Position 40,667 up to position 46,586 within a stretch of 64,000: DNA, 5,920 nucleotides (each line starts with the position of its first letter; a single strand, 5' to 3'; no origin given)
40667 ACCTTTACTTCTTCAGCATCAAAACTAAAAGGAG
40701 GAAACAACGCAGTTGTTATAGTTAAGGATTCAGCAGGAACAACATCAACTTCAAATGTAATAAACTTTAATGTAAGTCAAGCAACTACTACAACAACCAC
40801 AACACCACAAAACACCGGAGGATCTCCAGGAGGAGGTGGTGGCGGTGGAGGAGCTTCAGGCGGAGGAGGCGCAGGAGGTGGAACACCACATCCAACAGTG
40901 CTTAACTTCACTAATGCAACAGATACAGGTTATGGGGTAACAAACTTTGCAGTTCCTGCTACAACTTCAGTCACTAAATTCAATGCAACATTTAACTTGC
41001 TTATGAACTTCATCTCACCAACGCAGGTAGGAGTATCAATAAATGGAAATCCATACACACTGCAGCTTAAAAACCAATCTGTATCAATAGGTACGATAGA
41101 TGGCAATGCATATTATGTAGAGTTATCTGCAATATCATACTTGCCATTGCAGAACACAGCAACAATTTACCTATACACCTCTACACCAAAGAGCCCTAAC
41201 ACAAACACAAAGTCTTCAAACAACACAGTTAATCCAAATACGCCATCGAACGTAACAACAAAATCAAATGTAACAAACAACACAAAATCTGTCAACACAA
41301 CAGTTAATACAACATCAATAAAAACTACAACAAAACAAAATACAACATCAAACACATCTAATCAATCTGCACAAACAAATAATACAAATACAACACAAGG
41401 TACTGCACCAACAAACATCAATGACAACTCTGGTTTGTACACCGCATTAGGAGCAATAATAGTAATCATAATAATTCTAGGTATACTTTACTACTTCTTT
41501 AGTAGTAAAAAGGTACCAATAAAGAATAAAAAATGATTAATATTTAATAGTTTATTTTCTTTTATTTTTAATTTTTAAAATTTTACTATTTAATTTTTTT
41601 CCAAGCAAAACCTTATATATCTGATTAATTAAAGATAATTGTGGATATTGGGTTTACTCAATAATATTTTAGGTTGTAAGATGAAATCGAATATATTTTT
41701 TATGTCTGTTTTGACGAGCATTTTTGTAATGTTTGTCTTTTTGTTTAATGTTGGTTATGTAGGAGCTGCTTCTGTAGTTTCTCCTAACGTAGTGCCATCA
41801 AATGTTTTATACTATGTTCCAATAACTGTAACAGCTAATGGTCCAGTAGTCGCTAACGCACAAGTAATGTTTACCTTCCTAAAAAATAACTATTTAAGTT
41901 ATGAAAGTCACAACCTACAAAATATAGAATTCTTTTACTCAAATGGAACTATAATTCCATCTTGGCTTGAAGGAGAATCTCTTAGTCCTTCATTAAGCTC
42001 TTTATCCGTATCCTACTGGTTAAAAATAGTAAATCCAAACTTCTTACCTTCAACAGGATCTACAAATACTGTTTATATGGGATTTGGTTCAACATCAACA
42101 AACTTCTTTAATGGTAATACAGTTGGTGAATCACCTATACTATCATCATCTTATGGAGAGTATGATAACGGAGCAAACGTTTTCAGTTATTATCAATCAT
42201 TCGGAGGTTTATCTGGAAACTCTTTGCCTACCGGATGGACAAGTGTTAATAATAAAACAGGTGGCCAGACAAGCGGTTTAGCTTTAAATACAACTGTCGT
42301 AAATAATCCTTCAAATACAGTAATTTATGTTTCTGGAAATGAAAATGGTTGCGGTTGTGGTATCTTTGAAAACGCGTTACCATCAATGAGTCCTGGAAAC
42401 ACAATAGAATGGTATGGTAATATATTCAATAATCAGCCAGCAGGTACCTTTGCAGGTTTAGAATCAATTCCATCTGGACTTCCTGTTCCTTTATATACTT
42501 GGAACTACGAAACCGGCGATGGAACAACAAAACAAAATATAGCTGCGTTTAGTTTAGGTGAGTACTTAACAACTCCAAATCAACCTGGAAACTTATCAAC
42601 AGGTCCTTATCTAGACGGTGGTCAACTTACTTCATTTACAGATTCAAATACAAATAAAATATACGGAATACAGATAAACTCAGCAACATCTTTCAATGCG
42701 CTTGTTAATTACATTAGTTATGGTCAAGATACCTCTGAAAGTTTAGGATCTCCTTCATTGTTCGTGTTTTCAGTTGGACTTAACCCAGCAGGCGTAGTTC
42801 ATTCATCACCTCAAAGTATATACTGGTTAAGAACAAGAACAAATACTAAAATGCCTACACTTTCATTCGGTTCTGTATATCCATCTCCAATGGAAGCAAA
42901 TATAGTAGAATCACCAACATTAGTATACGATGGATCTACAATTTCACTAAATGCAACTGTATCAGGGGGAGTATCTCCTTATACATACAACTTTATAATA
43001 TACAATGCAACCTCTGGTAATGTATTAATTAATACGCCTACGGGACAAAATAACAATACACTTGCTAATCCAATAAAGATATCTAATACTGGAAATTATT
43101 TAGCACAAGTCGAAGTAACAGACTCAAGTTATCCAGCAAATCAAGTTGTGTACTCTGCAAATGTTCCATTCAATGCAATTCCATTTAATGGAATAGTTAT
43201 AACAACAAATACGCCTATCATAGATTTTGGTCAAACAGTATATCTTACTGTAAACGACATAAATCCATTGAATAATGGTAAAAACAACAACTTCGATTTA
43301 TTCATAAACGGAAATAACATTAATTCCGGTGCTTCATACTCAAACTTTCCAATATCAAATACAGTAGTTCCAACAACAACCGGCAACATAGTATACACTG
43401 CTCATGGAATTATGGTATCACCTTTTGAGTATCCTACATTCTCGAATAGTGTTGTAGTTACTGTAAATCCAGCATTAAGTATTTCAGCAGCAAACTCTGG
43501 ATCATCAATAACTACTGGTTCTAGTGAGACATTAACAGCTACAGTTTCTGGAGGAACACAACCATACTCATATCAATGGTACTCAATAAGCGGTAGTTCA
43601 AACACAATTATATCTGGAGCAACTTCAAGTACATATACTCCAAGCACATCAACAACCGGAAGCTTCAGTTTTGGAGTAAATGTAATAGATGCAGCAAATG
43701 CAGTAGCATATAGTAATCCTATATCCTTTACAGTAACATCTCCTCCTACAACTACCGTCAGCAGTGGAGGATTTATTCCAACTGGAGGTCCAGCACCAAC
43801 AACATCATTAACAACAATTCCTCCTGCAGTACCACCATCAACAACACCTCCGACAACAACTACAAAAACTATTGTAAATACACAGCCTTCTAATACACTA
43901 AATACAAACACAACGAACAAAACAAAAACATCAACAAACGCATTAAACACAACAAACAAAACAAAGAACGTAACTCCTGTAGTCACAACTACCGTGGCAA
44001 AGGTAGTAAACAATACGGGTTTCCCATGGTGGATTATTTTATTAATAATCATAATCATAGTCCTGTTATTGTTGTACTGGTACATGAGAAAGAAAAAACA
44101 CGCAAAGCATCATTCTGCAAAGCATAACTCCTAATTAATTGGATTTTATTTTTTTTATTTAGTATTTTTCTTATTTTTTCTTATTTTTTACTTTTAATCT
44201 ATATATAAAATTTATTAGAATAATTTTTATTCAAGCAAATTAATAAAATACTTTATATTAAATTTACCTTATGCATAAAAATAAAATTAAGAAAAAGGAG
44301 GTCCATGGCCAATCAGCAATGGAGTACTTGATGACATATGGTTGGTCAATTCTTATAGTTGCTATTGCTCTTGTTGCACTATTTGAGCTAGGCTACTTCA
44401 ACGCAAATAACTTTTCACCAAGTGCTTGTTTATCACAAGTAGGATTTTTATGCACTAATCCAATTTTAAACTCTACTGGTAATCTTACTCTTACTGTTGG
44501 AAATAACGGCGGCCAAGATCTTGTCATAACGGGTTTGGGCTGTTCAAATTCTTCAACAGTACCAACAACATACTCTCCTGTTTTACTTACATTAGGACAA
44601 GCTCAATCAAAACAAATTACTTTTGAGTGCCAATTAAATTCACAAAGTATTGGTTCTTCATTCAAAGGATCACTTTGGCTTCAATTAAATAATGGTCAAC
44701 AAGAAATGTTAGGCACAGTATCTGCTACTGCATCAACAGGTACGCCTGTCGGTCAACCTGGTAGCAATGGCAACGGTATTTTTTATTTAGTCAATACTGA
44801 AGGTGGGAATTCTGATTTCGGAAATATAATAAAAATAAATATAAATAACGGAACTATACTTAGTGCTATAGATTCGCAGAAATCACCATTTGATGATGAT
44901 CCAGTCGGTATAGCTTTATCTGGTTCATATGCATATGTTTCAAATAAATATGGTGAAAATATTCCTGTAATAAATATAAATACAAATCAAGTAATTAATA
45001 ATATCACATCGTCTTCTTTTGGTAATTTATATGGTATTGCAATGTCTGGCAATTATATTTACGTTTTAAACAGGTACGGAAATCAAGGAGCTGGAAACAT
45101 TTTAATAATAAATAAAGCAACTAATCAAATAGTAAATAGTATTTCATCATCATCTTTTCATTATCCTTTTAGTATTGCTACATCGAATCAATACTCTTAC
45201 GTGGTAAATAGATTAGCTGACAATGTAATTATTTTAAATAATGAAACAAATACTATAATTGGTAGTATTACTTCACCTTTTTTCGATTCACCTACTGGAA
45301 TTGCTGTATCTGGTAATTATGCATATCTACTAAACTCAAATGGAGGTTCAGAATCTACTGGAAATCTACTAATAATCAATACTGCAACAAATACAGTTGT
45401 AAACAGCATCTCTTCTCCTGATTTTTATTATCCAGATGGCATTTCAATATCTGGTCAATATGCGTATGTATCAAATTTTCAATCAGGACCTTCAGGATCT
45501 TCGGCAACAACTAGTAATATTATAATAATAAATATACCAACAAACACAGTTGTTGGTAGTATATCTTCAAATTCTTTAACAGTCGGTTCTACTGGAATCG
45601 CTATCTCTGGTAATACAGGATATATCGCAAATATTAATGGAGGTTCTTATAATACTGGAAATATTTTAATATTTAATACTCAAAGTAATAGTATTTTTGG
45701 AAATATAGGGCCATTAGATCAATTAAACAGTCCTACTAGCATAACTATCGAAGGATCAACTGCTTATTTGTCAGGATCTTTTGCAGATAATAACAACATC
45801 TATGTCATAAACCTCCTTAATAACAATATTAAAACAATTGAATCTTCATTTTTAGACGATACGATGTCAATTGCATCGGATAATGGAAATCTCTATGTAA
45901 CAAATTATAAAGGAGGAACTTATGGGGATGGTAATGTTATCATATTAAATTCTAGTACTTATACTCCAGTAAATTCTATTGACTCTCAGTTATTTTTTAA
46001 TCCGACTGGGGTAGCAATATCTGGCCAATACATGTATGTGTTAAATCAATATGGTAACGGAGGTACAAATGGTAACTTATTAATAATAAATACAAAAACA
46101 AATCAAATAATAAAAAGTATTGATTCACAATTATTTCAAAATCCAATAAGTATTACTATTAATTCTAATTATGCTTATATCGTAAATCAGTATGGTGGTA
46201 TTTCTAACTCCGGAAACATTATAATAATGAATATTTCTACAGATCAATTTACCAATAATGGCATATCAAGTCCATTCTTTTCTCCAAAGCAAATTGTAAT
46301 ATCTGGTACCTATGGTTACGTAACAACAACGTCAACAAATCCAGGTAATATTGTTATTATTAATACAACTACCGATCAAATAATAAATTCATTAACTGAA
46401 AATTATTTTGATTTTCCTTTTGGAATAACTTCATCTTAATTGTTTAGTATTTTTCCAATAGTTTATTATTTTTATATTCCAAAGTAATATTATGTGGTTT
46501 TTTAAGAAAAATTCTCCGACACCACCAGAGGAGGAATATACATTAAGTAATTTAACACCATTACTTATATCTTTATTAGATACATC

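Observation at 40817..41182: Conserved 'poly-Gly hinge plus PHPTV beta-module' shared by two giant proteins on opposite strands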

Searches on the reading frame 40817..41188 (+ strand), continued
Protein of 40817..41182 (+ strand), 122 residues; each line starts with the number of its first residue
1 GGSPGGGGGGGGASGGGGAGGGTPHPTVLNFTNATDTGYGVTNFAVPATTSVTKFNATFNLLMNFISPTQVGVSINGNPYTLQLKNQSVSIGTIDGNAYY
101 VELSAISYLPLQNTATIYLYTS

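Call 87: search_protein_families(library=pfam, proteins=[P0009, P0012, P0014, P0016, P0021, P0023, P0028, P0030, P0031, P0032], max_evalue=0.0001)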
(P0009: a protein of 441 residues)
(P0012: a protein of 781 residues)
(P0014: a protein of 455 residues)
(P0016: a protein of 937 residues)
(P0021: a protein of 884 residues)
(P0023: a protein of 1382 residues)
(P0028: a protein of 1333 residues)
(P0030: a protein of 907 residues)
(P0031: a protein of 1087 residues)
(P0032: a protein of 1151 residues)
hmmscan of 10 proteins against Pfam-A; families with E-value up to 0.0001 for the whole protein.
P0009 (441 aa): 0 families

P0012 (781 aa): 1 family
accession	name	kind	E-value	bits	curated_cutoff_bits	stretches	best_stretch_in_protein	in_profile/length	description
PF13927.12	Ig_3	-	6.3e-14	52.7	30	0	12-66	2-58/78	Immunoglobulin domain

P0014 (455 aa): 0 families

P0016 (937 aa): 0 families

P0021 (884 aa): 0 families

P0023 (1382 aa): 0 families

P0028 (1333 aa): 4 families
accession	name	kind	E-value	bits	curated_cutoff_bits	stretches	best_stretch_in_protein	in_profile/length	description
PF18657.6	YDG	-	7.4e-30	103.5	25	2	708-789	1-83/85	YDG domain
PF16640.11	Big_3_5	-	1.6e-16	61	35.5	1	804-893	1-88/88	Bacterial Ig-like domain (group 3)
PF18676.6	MBG_2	-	1.8e-13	51.3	25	1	544-617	1-72/72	MBG domain (YGX type)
PF10865.14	DUF2703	-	5.3e-05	23.7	23.6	0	379-429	57-106/120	Domain of unknown function (DUF2703)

P0030 (907 aa): 2 families
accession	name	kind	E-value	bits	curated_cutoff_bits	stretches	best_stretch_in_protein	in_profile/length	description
PF13927.12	Ig_3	-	1.8e-07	32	30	0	526-588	9-75/78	Immunoglobulin domain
PF13573.12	SprB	-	5.4e-05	23.2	28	1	32-51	17-36/37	SprB repeat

P0031 (1087 aa): 0 families

P0032 (1151 aa): 0 families

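Call 91: find_related_loci(query=A1, collection=viral_contigs, flank=5000)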
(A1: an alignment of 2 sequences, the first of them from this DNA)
Query A1 (102 aa) in viral_contigs; peptide patterns used: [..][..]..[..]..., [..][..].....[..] (x = any residue, [..] = any of these).
51 stretches matched a pattern, but none encodes a relative of the query by tblastn (E <= 1e-3).

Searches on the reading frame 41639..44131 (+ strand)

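Call 15: search_protein_families(library=pfam, proteins=[window:41639-44131:+], max_evalue=0.001)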
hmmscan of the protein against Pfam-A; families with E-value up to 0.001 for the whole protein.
window:41639-44131:+ (831 aa): 3 families
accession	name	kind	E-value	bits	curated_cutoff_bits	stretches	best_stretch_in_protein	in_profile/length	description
PF17410.7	Stevor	-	2.5e-05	24.4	25.4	1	759-829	199-272/275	Subtelomeric Variable Open Reading frame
PF22352.2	K319L-like_PKD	-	0.00013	22.4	27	1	623-690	6-76/84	K319L-like, PKD domain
PF02009.21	RIFIN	-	0.00078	19.9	32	0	743-824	242-318/327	Rifin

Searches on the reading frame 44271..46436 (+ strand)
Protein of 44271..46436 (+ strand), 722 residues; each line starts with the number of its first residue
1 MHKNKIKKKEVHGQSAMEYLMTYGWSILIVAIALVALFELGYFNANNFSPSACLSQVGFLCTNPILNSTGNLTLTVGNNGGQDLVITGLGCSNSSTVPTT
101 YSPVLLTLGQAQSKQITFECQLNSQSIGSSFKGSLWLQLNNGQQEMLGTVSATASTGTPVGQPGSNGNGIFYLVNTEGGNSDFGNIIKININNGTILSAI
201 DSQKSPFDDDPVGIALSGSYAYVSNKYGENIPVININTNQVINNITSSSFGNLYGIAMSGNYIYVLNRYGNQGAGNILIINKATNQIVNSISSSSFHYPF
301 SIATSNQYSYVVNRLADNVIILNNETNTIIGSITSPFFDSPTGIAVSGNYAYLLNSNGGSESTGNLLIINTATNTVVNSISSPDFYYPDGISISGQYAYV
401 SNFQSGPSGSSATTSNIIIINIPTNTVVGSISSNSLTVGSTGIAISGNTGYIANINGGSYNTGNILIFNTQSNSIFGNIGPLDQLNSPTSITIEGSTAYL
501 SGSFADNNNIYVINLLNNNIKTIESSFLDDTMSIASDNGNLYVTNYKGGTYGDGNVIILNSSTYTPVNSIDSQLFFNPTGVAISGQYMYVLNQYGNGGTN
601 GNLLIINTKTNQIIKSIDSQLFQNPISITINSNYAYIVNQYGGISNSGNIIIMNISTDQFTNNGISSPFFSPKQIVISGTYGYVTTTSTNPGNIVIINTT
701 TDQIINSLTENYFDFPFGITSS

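Call 15: search_protein_families(library=pfam, proteins=[window:44271-46436:+], max_evalue=0.001)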
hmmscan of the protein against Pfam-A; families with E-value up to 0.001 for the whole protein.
window:44271-46436:+ (722 aa): 1 family
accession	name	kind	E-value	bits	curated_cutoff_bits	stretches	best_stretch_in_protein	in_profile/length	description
PF08309.17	LVIVD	-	2.2e-05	24.1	20.2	0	343-353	6-16/42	LVIVD repeat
